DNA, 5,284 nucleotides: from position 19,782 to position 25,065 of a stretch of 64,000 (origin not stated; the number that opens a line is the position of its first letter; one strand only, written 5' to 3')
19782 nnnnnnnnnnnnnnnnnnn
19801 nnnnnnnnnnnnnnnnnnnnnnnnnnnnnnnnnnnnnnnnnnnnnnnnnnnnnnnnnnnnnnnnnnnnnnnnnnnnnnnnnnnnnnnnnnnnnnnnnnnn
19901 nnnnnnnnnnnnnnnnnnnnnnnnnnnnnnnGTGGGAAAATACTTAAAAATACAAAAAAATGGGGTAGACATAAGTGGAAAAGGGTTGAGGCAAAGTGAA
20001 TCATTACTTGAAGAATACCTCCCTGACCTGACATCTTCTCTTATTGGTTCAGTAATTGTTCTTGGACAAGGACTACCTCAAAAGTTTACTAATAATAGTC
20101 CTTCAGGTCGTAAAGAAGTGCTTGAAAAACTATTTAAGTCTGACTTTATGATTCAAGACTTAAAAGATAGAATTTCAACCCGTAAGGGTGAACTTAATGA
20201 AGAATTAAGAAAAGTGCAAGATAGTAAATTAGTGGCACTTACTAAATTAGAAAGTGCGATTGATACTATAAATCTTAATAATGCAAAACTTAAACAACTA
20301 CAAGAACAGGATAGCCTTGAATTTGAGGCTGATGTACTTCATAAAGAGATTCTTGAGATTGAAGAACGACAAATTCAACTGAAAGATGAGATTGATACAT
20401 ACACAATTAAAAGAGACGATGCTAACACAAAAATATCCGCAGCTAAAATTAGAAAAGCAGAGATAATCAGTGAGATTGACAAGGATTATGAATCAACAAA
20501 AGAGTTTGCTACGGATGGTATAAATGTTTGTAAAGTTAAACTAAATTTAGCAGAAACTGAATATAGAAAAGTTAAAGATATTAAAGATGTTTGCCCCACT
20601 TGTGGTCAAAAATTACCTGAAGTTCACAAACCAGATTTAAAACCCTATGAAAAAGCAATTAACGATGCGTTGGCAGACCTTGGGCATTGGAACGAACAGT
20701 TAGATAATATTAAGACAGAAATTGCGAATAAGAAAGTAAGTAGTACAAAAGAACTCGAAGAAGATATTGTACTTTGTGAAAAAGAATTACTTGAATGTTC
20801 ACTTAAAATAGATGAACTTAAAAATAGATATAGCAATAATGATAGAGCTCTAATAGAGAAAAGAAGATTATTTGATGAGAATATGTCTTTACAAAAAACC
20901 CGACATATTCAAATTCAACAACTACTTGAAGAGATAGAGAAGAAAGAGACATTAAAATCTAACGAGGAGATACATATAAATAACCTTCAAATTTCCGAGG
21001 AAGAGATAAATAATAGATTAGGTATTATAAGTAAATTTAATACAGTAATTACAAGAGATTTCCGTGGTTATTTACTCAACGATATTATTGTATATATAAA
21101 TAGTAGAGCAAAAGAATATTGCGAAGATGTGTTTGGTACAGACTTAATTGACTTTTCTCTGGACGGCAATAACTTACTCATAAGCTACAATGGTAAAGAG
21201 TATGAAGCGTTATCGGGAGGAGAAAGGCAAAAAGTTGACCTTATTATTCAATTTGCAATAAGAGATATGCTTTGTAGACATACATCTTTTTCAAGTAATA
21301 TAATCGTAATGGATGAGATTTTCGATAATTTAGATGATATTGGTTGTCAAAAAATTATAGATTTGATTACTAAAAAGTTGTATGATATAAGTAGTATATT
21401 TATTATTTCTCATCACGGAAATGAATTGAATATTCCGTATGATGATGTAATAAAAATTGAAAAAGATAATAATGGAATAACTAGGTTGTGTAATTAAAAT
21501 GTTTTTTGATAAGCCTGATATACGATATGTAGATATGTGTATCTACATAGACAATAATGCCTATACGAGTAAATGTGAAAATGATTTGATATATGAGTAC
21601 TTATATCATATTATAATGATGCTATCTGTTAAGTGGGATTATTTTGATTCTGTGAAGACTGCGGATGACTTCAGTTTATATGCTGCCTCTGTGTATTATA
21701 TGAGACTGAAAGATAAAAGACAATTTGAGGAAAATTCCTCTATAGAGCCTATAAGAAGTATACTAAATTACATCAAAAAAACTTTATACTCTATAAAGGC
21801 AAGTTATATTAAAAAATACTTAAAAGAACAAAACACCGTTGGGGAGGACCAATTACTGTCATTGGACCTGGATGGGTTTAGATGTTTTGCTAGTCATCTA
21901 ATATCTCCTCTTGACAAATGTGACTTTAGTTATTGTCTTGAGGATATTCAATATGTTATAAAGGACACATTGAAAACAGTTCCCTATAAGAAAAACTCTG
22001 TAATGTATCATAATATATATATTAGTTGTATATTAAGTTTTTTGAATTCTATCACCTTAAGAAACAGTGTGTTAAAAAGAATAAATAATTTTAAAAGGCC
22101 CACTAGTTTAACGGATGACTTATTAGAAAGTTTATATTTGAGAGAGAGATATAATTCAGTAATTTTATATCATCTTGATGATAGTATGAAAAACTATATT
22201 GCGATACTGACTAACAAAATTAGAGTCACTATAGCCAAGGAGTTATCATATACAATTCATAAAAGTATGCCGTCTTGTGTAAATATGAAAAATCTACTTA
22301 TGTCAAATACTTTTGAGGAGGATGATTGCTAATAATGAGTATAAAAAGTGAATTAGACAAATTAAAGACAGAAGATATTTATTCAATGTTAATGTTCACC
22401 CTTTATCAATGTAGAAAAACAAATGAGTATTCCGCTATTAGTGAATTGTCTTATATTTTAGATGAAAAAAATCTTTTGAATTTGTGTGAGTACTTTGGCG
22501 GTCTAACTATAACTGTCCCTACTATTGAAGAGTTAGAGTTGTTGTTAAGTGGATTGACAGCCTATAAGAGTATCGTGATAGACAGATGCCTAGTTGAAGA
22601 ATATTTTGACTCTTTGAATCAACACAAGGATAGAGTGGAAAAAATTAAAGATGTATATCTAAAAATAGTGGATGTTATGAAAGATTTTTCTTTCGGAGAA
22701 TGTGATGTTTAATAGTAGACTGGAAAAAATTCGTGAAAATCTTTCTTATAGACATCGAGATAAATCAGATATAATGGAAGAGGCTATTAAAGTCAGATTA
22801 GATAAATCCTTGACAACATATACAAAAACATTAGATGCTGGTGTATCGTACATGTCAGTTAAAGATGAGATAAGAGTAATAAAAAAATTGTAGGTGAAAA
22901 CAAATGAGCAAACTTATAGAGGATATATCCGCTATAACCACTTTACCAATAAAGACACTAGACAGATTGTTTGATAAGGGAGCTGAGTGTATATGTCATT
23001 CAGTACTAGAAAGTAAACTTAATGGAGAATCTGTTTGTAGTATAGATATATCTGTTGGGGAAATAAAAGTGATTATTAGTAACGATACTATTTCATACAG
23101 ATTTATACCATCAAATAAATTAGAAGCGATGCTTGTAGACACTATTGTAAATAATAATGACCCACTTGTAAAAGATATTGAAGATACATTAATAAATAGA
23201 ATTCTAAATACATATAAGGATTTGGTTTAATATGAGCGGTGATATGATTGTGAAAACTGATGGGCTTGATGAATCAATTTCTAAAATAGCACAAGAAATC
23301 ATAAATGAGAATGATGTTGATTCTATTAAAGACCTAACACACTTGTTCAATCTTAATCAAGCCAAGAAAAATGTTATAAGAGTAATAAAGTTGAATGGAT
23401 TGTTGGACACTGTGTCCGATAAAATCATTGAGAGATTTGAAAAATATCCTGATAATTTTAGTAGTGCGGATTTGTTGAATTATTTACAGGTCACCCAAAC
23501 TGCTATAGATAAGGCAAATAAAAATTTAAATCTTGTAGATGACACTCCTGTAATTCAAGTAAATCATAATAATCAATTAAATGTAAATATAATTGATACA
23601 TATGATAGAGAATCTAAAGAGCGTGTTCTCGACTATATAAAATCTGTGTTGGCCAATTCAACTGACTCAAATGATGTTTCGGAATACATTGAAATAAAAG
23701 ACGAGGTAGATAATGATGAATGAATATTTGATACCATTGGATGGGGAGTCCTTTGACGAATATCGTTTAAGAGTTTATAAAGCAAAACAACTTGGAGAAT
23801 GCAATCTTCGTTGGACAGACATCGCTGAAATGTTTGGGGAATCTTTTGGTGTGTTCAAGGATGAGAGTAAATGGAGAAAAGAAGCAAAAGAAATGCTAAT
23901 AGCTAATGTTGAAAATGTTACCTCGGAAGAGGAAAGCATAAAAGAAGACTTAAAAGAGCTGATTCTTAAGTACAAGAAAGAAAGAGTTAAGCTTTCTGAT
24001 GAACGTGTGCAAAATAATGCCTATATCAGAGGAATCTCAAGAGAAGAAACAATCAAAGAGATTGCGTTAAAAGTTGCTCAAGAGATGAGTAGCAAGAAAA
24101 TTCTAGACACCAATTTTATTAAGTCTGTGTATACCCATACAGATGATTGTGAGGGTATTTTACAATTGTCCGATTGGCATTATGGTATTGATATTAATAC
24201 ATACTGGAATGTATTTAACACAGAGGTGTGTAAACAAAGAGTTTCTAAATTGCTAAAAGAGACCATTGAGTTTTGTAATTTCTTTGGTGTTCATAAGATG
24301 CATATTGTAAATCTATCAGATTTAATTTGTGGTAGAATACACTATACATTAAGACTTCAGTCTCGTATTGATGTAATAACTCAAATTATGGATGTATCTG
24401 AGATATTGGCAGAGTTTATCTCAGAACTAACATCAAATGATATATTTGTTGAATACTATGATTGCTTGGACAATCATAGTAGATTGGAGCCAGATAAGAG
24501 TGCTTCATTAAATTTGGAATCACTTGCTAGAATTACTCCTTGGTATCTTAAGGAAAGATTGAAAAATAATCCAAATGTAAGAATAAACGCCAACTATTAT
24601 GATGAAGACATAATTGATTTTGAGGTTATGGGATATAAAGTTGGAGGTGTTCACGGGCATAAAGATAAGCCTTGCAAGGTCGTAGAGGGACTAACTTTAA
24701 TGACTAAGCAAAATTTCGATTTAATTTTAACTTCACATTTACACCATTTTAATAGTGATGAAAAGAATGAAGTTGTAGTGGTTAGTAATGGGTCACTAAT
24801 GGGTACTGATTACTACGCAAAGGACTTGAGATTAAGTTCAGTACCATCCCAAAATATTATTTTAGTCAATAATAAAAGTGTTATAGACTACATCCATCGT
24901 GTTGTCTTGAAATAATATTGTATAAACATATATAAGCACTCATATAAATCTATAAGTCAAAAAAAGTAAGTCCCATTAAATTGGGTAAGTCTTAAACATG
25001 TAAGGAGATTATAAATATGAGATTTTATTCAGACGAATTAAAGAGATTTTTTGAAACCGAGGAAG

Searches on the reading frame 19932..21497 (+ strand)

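Call 42: search_protein_families(library=phrogs, proteins=[window:19932-21497:+], max_evalue=0.00001)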
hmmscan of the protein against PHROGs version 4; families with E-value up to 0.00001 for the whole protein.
window:19932-21497:+ (521 aa): 2 families
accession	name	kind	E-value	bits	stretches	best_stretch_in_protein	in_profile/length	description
phrog_77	-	DNA, RNA and nucleotide metabolism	3.1e-50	172.6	1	7-517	392-951/967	SbcC-like subunit of palindrome specific endonuclease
phrog_23675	-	unknown function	5.3e-06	27.3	0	422-509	34-111/143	-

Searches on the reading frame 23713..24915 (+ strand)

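Call 42: search_protein_families(library=phrogs, proteins=[window:23713-24915:+], max_evalue=0.00001)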
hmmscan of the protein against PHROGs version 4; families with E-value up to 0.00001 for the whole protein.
window:23713-24915:+ (400 aa): 2 families
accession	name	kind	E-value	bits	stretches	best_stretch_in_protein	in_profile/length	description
phrog_284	-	DNA, RNA and nucleotide metabolism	6.4e-59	200.8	1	29-394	18-389/398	exonuclease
phrog_704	-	DNA, RNA and nucleotide metabolism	2.2e-08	34.6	1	25-371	13-358/390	DNA repair exonuclease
